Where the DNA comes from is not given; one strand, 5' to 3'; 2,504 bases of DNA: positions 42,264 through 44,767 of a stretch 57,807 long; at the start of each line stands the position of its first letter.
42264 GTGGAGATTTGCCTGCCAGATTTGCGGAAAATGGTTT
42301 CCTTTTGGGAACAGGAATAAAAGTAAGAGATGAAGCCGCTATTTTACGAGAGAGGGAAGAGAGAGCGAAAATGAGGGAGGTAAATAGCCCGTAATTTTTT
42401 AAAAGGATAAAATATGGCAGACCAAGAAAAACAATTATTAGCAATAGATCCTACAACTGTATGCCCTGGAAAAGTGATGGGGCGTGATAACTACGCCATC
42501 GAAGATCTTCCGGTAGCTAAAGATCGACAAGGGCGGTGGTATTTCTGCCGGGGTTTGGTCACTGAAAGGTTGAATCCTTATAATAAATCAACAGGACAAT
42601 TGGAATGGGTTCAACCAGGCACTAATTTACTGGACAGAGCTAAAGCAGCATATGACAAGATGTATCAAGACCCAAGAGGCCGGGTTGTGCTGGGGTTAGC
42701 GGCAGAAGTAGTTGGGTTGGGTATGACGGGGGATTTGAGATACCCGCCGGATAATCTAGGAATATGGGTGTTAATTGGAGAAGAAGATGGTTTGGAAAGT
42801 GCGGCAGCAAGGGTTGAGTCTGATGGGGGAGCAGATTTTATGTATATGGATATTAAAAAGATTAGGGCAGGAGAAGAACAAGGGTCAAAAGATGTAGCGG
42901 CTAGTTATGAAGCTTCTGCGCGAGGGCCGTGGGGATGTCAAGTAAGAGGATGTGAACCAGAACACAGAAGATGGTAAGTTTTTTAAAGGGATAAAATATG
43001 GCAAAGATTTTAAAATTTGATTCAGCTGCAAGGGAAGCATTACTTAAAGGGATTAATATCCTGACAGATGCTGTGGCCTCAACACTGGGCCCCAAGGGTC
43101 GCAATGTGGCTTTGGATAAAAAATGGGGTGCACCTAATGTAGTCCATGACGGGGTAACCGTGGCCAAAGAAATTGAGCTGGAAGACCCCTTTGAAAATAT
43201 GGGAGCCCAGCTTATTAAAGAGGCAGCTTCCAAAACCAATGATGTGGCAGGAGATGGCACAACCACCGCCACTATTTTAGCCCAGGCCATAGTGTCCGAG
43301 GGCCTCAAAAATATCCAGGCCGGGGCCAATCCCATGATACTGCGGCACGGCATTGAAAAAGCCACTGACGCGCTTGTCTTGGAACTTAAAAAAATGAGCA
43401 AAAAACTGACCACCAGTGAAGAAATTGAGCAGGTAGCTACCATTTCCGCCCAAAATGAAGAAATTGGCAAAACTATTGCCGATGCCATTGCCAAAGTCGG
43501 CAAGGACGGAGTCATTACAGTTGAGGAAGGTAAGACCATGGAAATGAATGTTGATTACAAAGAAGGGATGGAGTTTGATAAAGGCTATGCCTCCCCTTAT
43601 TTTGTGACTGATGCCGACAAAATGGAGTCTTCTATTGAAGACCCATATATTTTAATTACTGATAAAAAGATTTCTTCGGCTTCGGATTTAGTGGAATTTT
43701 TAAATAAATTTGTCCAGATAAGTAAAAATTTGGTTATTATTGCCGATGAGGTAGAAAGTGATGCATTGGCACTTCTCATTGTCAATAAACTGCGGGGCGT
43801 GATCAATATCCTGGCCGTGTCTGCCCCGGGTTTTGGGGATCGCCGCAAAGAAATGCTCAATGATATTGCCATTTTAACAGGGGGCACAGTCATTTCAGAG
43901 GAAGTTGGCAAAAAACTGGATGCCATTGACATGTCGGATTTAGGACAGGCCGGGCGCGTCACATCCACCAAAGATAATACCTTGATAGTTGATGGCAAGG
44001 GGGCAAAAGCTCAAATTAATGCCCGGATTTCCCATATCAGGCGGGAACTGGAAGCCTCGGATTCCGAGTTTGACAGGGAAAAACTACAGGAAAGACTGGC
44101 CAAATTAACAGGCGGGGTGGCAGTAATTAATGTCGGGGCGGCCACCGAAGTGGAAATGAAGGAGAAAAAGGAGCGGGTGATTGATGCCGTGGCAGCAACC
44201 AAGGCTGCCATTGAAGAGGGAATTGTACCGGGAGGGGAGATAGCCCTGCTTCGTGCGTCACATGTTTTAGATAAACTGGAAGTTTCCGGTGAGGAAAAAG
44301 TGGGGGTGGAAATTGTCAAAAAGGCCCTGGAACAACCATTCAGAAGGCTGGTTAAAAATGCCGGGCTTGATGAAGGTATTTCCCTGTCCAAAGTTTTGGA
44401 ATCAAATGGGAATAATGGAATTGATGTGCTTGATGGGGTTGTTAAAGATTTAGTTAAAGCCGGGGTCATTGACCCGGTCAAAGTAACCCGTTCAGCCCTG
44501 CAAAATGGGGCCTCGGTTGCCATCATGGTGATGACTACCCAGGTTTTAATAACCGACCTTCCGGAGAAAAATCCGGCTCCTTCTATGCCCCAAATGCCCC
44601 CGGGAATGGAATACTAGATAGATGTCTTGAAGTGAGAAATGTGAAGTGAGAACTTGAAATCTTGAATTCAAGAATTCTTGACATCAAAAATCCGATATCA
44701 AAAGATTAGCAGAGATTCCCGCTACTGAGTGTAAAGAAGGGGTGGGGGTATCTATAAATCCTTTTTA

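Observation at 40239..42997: groES and groEL are separated by an array of seven unrecognisable small ORFs, each headed by a copy of the groEL translation-initiation module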

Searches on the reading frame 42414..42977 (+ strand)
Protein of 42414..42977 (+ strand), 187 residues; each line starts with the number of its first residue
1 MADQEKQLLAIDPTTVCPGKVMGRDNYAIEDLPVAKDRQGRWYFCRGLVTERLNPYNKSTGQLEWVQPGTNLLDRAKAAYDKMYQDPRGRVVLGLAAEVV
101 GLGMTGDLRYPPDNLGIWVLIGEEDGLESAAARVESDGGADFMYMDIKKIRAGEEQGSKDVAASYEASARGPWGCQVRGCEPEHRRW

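Call 6: search_protein_families(library=pfam, max_evalue=1, proteins=[window:42414-42977:+])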
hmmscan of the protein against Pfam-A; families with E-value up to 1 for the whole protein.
window:42414-42977:+ (187 aa): 0 families

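Call 7: search_protein_families(library=phrogs, max_evalue=1, proteins=[window:42414-42977:+])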
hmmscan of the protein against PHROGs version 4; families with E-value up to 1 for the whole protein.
window:42414-42977:+ (187 aa): 1 family
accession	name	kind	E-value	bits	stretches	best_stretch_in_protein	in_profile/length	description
phrog_27883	-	unknown function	0.37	11.6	1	26-51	31-56/65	-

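Call 8: search_protein_families(library=ncbifam, max_evalue=1, proteins=[window:42414-42977:+])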
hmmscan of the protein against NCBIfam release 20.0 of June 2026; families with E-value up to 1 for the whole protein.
window:42414-42977:+ (187 aa): 1 family
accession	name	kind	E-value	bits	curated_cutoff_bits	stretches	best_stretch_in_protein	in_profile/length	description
TIGR00268.2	TIGR00268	equivalog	0.079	12.2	150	1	33-75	83-124/259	ATP-dependent sacrificial sulfur transferase LarE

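Call 11: find_encoding_contigs(protein=window:42414-42977:+, flank=10000, max_places=10)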
Protein window:42414-42977:+ (187 aa): 18 contigs read that carry it; 10 places shown.
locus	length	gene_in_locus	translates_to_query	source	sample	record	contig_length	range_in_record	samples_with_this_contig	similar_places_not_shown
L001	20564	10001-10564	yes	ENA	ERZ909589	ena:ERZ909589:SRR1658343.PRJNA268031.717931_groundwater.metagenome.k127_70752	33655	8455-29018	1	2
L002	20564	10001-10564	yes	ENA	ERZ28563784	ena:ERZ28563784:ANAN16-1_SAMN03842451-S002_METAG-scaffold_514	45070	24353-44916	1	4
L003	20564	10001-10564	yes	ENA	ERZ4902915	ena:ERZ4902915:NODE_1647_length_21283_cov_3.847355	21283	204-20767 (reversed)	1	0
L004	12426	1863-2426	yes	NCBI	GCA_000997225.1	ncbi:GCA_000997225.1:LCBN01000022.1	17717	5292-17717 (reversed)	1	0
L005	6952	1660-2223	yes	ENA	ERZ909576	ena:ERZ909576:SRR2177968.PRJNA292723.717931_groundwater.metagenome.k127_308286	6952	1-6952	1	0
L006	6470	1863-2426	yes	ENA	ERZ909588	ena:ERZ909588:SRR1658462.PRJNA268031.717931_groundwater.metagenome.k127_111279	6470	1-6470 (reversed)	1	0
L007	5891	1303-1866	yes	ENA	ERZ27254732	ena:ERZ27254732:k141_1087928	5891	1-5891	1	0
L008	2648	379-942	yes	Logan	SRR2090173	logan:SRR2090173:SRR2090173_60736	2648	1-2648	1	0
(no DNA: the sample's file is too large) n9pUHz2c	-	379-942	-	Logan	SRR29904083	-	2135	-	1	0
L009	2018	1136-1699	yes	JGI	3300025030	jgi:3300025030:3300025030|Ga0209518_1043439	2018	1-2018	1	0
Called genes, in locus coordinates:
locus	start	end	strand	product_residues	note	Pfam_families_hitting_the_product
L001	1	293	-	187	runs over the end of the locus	PF10469:AKAP7_NLS, PF02834:LigT_PEase, PF13563:2_5_RNA_ligase2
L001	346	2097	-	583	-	PF12229:PG_binding_4, PF04294:VanW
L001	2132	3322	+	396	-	PF01547:SBP_bac_1, PF13416:SBP_bac_8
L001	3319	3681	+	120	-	PF01243:PNPOx_N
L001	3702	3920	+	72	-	PF18929:DUF5678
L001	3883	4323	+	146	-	PF13650:Asp_protease_2 (weak), PF13975:gag-asp_proteas (weak)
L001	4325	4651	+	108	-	-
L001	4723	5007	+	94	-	PF02604:PhdYeFM_antitox (weak)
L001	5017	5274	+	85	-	PF15738:YafQ_toxin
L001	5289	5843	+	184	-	PF00753:Lactamase_B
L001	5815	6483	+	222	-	PF00657:Lipase_GDSL, PF13472:Lipase_GDSL_2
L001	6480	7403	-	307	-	PF01565:FAD_binding_4, PF02873:MurB_C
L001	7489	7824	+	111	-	PF00166:Cpn10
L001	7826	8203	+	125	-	-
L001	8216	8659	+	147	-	-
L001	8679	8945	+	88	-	-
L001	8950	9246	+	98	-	-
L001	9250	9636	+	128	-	-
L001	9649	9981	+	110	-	-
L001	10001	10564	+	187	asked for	-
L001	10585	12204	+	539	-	PF00118:Cpn60_TCP1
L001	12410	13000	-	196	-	-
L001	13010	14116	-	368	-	-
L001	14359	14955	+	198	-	PF03703:bPH_2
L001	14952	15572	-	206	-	PF01551:Peptidase_M23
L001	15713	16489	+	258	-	PF08308:PEGA, PF08239:SH3_3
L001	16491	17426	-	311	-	PF01040:UbiA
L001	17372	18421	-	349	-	PF00953:Glycos_transf_4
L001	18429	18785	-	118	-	-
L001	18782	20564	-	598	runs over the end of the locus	-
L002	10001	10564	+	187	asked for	-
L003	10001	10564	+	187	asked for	-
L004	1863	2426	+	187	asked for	-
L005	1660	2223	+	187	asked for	-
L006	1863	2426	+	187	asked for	-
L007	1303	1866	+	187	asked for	-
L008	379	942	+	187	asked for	-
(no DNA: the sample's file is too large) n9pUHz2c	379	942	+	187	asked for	-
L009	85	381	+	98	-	-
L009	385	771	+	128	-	-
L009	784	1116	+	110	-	-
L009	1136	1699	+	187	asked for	-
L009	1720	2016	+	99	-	?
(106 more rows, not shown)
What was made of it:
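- On Integron cassette array: One strain variant has a Phage_int_SAM_1 fragment 7-8 kb upstream, next to an IS200-type transposase (call 11).
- On Phage moron / prophage cargo: The flanks are housekeeping genes (call 11).
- One strain variant has an IS200-type transposase and an integrase fragment 7-8 kb upstream, unrelated to the array (call 11).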

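Call 12: find_homologous_proteins(query=window:42414-42977:+, max_evalue=0.01)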
Query window:42414-42977:+ (187 aa): 1 proteins with E <= 0.01 among 285 candidates.
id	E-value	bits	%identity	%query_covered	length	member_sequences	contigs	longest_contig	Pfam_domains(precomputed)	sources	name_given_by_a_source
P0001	2.8e-124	431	100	100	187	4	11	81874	-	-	-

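Call 33: search_solved_structures(query=window:42414-42977:+, max_evalue=10, show_alignments=2)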
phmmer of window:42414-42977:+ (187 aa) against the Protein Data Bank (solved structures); distinct sequences matched with E-value up to 10: 0.

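Call 35: search_protein_families(library=padloc, max_evalue=1, proteins=[window:42414-42977:+])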
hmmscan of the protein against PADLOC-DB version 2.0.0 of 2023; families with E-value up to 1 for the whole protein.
window:42414-42977:+ (187 aa): 0 families

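Call 40: search_protein_representatives(protein=window:42414-42977:+)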
Query: 187 residues. Proteins with E-value up to 0.001 (for the whole library): 4; up to 1e-10: 2; up to 1e-30: 1. The best 4 are listed.
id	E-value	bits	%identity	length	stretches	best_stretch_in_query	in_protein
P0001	9.1e-125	430.6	100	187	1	1-187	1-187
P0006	3.9e-17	79.3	40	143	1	1-131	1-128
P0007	6.1e-07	46.1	32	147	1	4-138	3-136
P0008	3.3e-06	43.7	29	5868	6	8-48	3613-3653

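Call 42: find_encoding_contigs(protein=P0006, flank=8000)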
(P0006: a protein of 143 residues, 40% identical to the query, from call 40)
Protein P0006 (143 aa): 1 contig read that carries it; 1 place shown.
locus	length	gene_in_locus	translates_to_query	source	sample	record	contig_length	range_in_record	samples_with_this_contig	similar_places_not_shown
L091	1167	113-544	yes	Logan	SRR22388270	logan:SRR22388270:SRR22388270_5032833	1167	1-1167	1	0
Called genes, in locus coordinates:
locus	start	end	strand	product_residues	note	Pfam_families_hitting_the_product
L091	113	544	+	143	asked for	-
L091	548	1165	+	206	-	?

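Call 44: find_encoding_contigs(protein=P0007, flank=10000)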
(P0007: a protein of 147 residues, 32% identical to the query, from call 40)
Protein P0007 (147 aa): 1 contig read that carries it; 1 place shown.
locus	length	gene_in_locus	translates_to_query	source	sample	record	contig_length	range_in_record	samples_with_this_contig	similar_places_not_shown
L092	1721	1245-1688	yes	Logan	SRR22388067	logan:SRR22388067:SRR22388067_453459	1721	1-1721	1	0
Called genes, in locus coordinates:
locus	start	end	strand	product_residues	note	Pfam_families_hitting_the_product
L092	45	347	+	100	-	-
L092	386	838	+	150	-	-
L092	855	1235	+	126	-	-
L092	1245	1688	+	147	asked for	-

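Call 49: find_related_loci(query=A4, collection=metagenome_contigs, flank=10000)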
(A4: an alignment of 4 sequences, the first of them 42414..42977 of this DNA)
Query A4 (187 aa) in metagenome_contigs; peptide patterns used: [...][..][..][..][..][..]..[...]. (x = any residue, [..] = any of these).
115 stretches matched a pattern, but none encodes a relative of the query by tblastn (E <= 1e-3).
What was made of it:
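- Tried and rejected: The metagenome scan with the c7-family profile found nothing (call 49).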

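Call 59: predict_structure(alignment_id=A5)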
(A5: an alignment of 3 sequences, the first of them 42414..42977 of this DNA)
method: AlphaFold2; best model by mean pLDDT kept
length: 187 residues; sequences in the alignment: 3
mean_pLDDT: 54.1   pTM: 0.52
mean pLDDT of the five models: 54.1, 52.7, 50.2, 32.8, 32.6
residues with pLDDT >= 90: 0; 70-90: 47; 50-70: 67; < 50: 73
segments of 3 or more residues with pLDDT < 50: 1-8, 132-187
pLDDT, mean of each block of 10 residues (from residue 1): 37 73 62 76 75 57 50 60 59 75 66 73 55 43 39 33 31 28 29
secondary structure, 60 per line:
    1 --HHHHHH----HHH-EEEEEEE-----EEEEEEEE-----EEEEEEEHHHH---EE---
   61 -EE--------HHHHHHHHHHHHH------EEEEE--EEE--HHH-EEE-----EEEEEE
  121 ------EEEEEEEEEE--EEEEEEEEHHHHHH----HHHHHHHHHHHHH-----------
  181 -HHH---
elements in order: H3-8 E17-23 E29-36 E42-48 H49-52 H72-84 E91-95 E98-100 E107-109 E115-120 E127-136 E139-146 H147-152 H157-169

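Call 67: fold_search(model_id=the predicted structure, library=pdb)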
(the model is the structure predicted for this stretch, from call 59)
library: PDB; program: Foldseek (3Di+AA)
matches with E <= 10: 563; with E <= 0.001: 0
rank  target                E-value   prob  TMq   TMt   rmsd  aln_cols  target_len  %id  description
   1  9g7g_A                1.3e-01  0.13  0.14  0.11  12.9       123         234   15  Structure of the clippase PaJOS from Pigmentiphaga aceris (released 2025-04-23)
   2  9cfg_H                2.1e-01  0.16  0.17  0.24  11.4       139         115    8  Cryo-EM Refinement of Antibody 19-77 R71V in complex with SARS-CoV-2 HK.3 RBD (released 2025-07-02)
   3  9g7g_C                3.2e-01  0.09  0.14  0.11  12.9       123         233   15  Structure of the clippase PaJOS from Pigmentiphaga aceris (released 2025-04-23)
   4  5che_C                3.4e-01  0.10  0.19  0.16  15.0       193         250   11  Crystal structure of Arabidopsis glutamyl-tRNA reductase in complex with its regulatory proteins (released 2016-02-03)
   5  6vna_A                3.6e-01  0.10  0.20  0.23  11.2       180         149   13  Pden_1323 (released 2021-02-03)
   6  9g7g_U                3.6e-01  0.08  0.14  0.11  12.9       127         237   13  Structure of the clippase PaJOS from Pigmentiphaga aceris (released 2025-04-23)
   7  9g7g_G                5.3e-01  0.08  0.14  0.11  13.4       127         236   14  Structure of the clippase PaJOS from Pigmentiphaga aceris (released 2025-04-23)
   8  9g7g_O                5.6e-01  0.16  0.13  0.10   8.1        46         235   22  Structure of the clippase PaJOS from Pigmentiphaga aceris (released 2025-04-23)
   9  8veh_C                6.2e-01  0.05  0.14  0.14  17.2       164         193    8  Crystal structure of outer membrane lipoprotein carrier protein (LolA) from Rickettsia bellii (released 2023-12-27)
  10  8eok_D                6.2e-01  0.05  0.15  0.07  14.4       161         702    9  Structure of the C3bB proconvertase in complex with lufaxin and factor Xa (released 2023-08-30)
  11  8vz8_A                6.6e-01  0.03  0.12  0.09  19.8       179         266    8  Crystal structure of mouse MAIT M2B TCR-MR1-5-OP-RU complex (released 2024-04-10)
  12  4pj5_C                7.0e-01  0.03  0.11  0.08  18.2       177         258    7  Structure of human MR1-Ac-6-FP in complex with human MAIT TRBV6-1 TCR (released 2014-07-02)
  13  9c89                  7.4e-01  0.05  0.15  0.16  17.0       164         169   12  Crystal structure of outer membrane lipoprotein carrier protein (LolA) from Ehrlichia chaffeensis (released 2024-06-19)
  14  5yjl_D                7.8e-01  0.07  0.19  0.15  14.6       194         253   10  Crystal structure of Arabidopsis glutamyl-tRNA reductase in complex with NADPH and GBP (released 2018-05-30)
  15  4n7r_C                8.3e-01  0.07  0.19  0.15  14.1       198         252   10  Crystal structure of Arabidopsis glutamyl-tRNA reductase in complex with its binding protein (released 2014-05-14)
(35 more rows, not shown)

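Call 78: find_related_loci(query=A4, collection=viral_contigs, flank=5000)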
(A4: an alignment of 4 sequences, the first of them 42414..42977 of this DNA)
Query A4 (187 aa) in viral_contigs; peptide patterns used: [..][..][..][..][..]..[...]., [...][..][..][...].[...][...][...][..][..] (x = any residue, [..] = any of these).
47 stretches matched a pattern, but none encodes a relative of the query by tblastn (E <= 1e-3).

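Call 89: search_solved_structures(query=A4, max_evalue=1)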
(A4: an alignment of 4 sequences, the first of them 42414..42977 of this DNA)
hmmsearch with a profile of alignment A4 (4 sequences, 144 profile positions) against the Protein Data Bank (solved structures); distinct sequences matched with E-value up to 1: 2.
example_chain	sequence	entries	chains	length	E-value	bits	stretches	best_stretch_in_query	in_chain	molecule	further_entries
2lt2_A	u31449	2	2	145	0.03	17.7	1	47-94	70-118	Putative uncharacterized protein | BA42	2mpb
4oa3_A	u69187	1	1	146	0.03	17.6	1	47-94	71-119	PROTEIN BA42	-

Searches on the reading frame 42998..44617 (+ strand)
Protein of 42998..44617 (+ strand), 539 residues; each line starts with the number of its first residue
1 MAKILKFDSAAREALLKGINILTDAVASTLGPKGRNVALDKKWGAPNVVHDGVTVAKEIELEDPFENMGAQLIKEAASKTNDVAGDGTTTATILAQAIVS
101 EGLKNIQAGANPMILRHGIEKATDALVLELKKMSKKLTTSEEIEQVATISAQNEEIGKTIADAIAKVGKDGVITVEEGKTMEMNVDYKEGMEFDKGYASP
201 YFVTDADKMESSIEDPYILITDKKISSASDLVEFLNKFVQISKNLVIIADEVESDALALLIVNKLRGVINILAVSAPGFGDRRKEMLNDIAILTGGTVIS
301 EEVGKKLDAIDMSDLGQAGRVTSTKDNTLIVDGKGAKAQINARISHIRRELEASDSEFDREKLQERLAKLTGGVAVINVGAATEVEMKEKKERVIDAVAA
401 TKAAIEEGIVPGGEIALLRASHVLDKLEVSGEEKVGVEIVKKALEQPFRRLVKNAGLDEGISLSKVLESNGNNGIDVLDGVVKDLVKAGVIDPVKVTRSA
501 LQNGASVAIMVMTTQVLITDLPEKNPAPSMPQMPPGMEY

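Call 6: search_protein_families(library=pfam, max_evalue=1, proteins=[window:42998-44617:+])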
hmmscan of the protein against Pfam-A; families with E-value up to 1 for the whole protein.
window:42998-44617:+ (539 aa): 4 families
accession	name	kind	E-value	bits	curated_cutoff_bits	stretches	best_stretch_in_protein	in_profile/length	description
PF00118.29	Cpn60_TCP1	-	1.1e-74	252.3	34.3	1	22-519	1-487/490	TCP-1/cpn60 chaperonin family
PF19241.4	DUF5891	-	0.016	15.5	27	1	96-162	94-157/198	Family of unknown function (DUF5891)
PF07167.19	PhaC_N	-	0.023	14.8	23.7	1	109-167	66-124/173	Poly-beta-hydroxybutyrate polymerase (PhaC) N-terminus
PF02700.19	PurS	-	0.26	11.9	22.2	1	157-189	17-49/77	Phosphoribosylformylglycinamidine (FGAM) synthase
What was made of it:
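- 42998..44617 (+): groEL (Cpn60), 539 aa. Call 6: PF00118, E = 1e-74.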

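Call 14: find_related_loci(query=window:42998-44617:+, collection=genome_contigs, flank=7000)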
Query window:42998-44617:+ (539 aa) in genome_contigs; peptide patterns used: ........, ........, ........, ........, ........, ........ (x = any residue, [..] = any of these).
600 stretches matched a pattern (row limit reached: there are more); 599 encode a relative of the query (tblastn E <= 1e-3); the best 80 are kept; 80 distinct loci.
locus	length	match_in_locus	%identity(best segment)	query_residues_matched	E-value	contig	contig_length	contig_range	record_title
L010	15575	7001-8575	81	1-525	0e+0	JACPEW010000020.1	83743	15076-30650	MAG: Candidatus Daviesbacteria bacterium isolate NC_groundwater_345_Ag_B-0.1um_36_18 GD18-4_B1_scaffold_795780, whole ge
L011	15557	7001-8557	80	2-520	0e+0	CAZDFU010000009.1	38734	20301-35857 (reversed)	MAG TPA_asm: uncultured Gammaproteobacteria bacterium isolate binchicken_co251_985 genome assembly, contig: NODE_1450_le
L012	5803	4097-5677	65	1-524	0e+0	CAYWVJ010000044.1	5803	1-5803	MAG TPA_asm: uncultured Gammaproteobacteria bacterium isolate SRP093762_co1_96 genome assembly, contig: NODE_7543_length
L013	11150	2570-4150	67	1-526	0e+0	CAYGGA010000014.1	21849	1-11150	MAG TPA_asm: uncultured Gammaproteobacteria bacterium isolate ERP113451_co3_23 genome assembly, contig: NODE_1751_length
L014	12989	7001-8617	59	1-534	0e+0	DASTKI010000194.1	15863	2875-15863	MAG TPA_asm: Ktedonobacterales bacterium isolate SMAG_U2012 k141_142204, whole genome shotgun sequence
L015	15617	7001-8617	60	1-537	0e+0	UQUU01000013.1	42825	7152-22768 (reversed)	uncultured Succiniclasticum sp. isolate UMGS663 genome assembly, contig: NODE_841_length_42825_cov_34.098083, whole geno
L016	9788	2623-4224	59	1-531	0e+0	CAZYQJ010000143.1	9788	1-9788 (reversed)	MAG TPA_asm: uncultured Litorilinea sp. isolate SRP268622_co1_330 genome assembly, contig: NODE_16634_length_9788_cov_4.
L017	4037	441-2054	60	1-535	0e+0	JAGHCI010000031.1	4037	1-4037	MAG: Candidatus Aerophobetes bacterium isolate AUK278 PB_MBMC_232_c_000000000037, whole genome shotgun sequence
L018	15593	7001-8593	60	2-529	0e+0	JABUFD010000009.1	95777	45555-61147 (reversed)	MAG: Anaerolineae bacterium isolate Ch9 NODE_444_length_95777_cov_11.3002_ID_8687471, whole genome shotgun sequence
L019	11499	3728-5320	60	1-531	0e+0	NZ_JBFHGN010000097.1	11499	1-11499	MAG: Pontiella sp. isolate Mix_sand07.2021.05.G.155 k141_2916123_length_11499_cov_10.0000, whole genome shotgun sequence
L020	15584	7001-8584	61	1-525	0e+0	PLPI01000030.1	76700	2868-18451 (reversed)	MAG: candidate division FCPU426 bacterium isolate bog_1181 73.20120700_S3D.51_contig_2446, whole genome shotgun sequence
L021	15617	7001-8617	58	2-539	0e+0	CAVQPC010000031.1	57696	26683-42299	MAG: uncultured candidate division NC10 bacterium isolate MFD01299.bin.2.79 genome assembly, contig: contig_20358, whole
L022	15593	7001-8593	60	2-531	0e+0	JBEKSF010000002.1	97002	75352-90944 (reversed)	MAG: Verrucomicrobiota bacterium isolate SPRUCE 528 SPRUCE_528_2, whole genome shotgun sequence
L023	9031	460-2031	60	1-524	0e+0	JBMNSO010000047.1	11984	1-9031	MAG: Mahellales bacterium isolate SBF912SR1HQ0053 scaffold_18329_c1, whole genome shotgun sequence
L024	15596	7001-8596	59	1-531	0e+0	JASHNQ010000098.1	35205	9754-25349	MAG: candidate division FCPU426 bacterium isolate JOPF001 JOPF_AWAY_contig_1310736, whole genome shotgun sequence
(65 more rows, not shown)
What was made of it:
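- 42998..44617 (+): It is 80-81% identical to GroEL of L010 (Daviesbacteria by its record title) and of L011 (call 14).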
